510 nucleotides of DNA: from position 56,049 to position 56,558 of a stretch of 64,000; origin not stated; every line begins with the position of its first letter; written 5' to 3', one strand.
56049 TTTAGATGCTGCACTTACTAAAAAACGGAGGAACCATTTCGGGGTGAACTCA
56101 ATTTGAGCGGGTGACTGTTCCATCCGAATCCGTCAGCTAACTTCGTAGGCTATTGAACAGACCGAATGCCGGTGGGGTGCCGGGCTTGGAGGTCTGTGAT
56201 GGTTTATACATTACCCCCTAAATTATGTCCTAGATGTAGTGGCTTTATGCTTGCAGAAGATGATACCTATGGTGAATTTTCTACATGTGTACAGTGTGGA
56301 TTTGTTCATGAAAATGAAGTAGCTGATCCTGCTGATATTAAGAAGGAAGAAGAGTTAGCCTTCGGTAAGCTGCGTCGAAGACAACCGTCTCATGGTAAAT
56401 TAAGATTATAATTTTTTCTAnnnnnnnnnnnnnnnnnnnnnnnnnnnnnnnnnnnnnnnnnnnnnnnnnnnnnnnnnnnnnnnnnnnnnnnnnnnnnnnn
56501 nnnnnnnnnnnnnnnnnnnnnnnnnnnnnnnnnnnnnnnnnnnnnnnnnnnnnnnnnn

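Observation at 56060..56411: c-di-AMP (ydaO-class) riboswitch whose only cargo is a 70-aa C4 zinc-ribbon protein with a basic tail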

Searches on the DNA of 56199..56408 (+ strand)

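Call 10: search_rna_families(sources=[L001, L002, L003, L004, L005, L006], threshold=gathering)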
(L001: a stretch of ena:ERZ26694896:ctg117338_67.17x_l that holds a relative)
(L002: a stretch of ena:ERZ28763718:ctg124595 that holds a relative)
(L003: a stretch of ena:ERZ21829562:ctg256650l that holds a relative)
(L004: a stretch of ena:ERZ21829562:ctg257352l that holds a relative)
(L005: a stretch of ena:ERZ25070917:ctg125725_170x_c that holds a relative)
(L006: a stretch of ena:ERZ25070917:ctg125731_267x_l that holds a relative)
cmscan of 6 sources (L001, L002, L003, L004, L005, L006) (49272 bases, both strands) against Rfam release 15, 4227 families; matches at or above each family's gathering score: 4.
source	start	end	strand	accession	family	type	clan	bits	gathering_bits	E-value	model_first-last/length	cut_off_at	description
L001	3777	3927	+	RF00379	c-di-AMP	Cis-reg; riboswitch;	-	74.4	38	1.5e-15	1-134/134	no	c-di-AMP riboswitch aptamer (ydaO/yuaA leader)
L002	3777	3927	+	RF00379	c-di-AMP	Cis-reg; riboswitch;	-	74.4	38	1.5e-15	1-134/134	no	c-di-AMP riboswitch aptamer (ydaO/yuaA leader)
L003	3777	3927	+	RF00379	c-di-AMP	Cis-reg; riboswitch;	-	74.4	38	1.5e-15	1-134/134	no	c-di-AMP riboswitch aptamer (ydaO/yuaA leader)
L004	3779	3929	+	RF00379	c-di-AMP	Cis-reg; riboswitch;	-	73.8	38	2.3e-15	1-134/134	no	c-di-AMP riboswitch aptamer (ydaO/yuaA leader)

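Call 13: search_rna_families(sources=[L007, L008, L009, L010, L015, L022, L025, L030, L034, L038, L039, L041, L045, L046, L052, L061, L064, L074, L079, L086], threshold=gathering)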
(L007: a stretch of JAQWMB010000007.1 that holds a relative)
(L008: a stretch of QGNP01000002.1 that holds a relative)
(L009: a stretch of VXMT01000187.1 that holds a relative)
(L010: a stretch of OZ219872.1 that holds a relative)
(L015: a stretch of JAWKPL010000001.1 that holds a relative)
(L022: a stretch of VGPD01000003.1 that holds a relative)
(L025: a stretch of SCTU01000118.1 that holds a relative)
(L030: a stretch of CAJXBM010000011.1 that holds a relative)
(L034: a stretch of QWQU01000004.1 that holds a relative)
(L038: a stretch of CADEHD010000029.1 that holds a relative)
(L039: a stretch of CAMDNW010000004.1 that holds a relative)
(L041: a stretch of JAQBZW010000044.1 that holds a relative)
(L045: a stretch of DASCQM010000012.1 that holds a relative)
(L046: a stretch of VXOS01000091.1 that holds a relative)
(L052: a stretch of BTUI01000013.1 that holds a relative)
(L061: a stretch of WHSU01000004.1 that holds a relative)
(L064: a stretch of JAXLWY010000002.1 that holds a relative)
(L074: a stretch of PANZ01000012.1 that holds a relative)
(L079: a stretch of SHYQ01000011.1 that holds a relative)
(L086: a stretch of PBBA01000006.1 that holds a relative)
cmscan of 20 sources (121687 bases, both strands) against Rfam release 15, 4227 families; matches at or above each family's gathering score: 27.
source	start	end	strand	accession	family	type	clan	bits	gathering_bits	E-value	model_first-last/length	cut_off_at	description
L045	2805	2951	+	RF00379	c-di-AMP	Cis-reg; riboswitch;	-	89.7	38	2.2e-19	1-134/134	no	c-di-AMP riboswitch aptamer (ydaO/yuaA leader)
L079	2816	2956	+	RF00379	c-di-AMP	Cis-reg; riboswitch;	-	85.4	38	3.3e-18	1-134/134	no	c-di-AMP riboswitch aptamer (ydaO/yuaA leader)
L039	2812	2951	+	RF00379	c-di-AMP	Cis-reg; riboswitch;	-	84.9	38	4.7e-18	1-134/134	no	c-di-AMP riboswitch aptamer (ydaO/yuaA leader)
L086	2824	2966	+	RF00379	c-di-AMP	Cis-reg; riboswitch;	-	84.2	38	7.4e-18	1-134/134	no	c-di-AMP riboswitch aptamer (ydaO/yuaA leader)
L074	2821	2964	+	RF00379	c-di-AMP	Cis-reg; riboswitch;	-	83.6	38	1e-17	1-134/134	no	c-di-AMP riboswitch aptamer (ydaO/yuaA leader)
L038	2807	2953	+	RF00379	c-di-AMP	Cis-reg; riboswitch;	-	81.4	38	4.5e-17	1-134/134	no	c-di-AMP riboswitch aptamer (ydaO/yuaA leader)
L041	2822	2958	+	RF00379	c-di-AMP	Cis-reg; riboswitch;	-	80.8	38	6.2e-17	1-134/134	no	c-di-AMP riboswitch aptamer (ydaO/yuaA leader)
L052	2806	2947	+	RF00379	c-di-AMP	Cis-reg; riboswitch;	-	80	38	1.1e-16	1-134/134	no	c-di-AMP riboswitch aptamer (ydaO/yuaA leader)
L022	2808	2956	+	RF00379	c-di-AMP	Cis-reg; riboswitch;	-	79.7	38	1.3e-16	1-134/134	no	c-di-AMP riboswitch aptamer (ydaO/yuaA leader)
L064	2806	2952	+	RF00379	c-di-AMP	Cis-reg; riboswitch;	-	79.6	38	1.4e-16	1-134/134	no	c-di-AMP riboswitch aptamer (ydaO/yuaA leader)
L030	2804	2951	+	RF00379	c-di-AMP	Cis-reg; riboswitch;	-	77.2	38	6.5e-16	1-134/134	no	c-di-AMP riboswitch aptamer (ydaO/yuaA leader)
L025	2813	2955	+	RF00379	c-di-AMP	Cis-reg; riboswitch;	-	76.8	38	8.2e-16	1-134/134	no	c-di-AMP riboswitch aptamer (ydaO/yuaA leader)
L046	2778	2929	+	RF00379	c-di-AMP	Cis-reg; riboswitch;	-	74.5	38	3.6e-15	1-134/134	no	c-di-AMP riboswitch aptamer (ydaO/yuaA leader)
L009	2779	2929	+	RF00379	c-di-AMP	Cis-reg; riboswitch;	-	73.3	38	7.6e-15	1-134/134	no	c-di-AMP riboswitch aptamer (ydaO/yuaA leader)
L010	2778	2929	+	RF00379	c-di-AMP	Cis-reg; riboswitch;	-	73.1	38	9.2e-15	1-134/134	no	c-di-AMP riboswitch aptamer (ydaO/yuaA leader)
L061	2823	2958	+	RF00379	c-di-AMP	Cis-reg; riboswitch;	-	73.1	38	9e-15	1-134/134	no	c-di-AMP riboswitch aptamer (ydaO/yuaA leader)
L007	2831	2967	+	RF00379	c-di-AMP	Cis-reg; riboswitch;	-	72.8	38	1.1e-14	1-134/134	no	c-di-AMP riboswitch aptamer (ydaO/yuaA leader)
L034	2816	2952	+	RF00379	c-di-AMP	Cis-reg; riboswitch;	-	72.5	38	1.3e-14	1-134/134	no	c-di-AMP riboswitch aptamer (ydaO/yuaA leader)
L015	2814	2938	+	RF00379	c-di-AMP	Cis-reg; riboswitch;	-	69.9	38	7.1e-14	11-119/134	no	c-di-AMP riboswitch aptamer (ydaO/yuaA leader)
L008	2814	2964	+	RF00379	c-di-AMP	Cis-reg; riboswitch;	-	58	38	1.4e-10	1-134/134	no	c-di-AMP riboswitch aptamer (ydaO/yuaA leader)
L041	1579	1732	-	RF00174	Cobalamin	Cis-reg; riboswitch;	CL00101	47.3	31.5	1.9e-08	1-189/189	no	Cobalamin riboswitch aptamer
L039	2531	2682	-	RF00174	Cobalamin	Cis-reg; riboswitch;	CL00101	46.8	31.5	2.6e-08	1-189/189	no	Cobalamin riboswitch aptamer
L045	338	482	-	RF00174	Cobalamin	Cis-reg; riboswitch;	CL00101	46.2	31.5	4e-08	1-189/189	no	Cobalamin riboswitch aptamer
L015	2487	2644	-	RF00174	Cobalamin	Cis-reg; riboswitch;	CL00101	41.2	31.5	1e-06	1-189/189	no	Cobalamin riboswitch aptamer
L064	1754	1825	-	RF00174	Cobalamin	Cis-reg; riboswitch;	CL00101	38.9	31.5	4.8e-06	46-168/189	no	Cobalamin riboswitch aptamer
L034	2512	2674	-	RF00174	Cobalamin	Cis-reg; riboswitch;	CL00101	36.8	31.5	1.9e-05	1-189/189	no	Cobalamin riboswitch aptamer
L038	1335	1410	-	RF00174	Cobalamin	Cis-reg; riboswitch;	CL00101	35.8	31.5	3.7e-05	46-168/189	no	Cobalamin riboswitch aptamer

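Call 17: search_rna_families(source=L006, start=3300, end=4300, threshold=evalue, max_evalue=1, show_alignments=2)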
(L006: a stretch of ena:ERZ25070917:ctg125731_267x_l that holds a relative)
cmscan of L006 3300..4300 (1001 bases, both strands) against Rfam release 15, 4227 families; matches with E-value up to 1: 0.
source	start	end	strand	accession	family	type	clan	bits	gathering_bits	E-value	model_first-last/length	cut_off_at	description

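Call 33: search_rna_families(sources=[L087, L089, L091, L093], threshold=evalue, max_evalue=0.1)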
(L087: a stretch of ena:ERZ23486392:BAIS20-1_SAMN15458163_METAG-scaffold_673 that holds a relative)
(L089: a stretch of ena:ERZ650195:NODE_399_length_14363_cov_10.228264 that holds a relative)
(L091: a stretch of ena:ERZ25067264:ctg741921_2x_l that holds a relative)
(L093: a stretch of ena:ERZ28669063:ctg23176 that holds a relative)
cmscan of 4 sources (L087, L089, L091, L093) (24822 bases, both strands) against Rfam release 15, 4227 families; matches with E-value up to 0.1: 2.
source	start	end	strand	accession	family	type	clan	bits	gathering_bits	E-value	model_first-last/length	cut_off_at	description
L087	2814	2947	+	RF00379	c-di-AMP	Cis-reg; riboswitch;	-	84.8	38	9.7e-19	1-134/134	no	c-di-AMP riboswitch aptamer (ydaO/yuaA leader)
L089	2814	2947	+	RF00379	c-di-AMP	Cis-reg; riboswitch;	-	82.9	38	3.5e-18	1-134/134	no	c-di-AMP riboswitch aptamer (ydaO/yuaA leader)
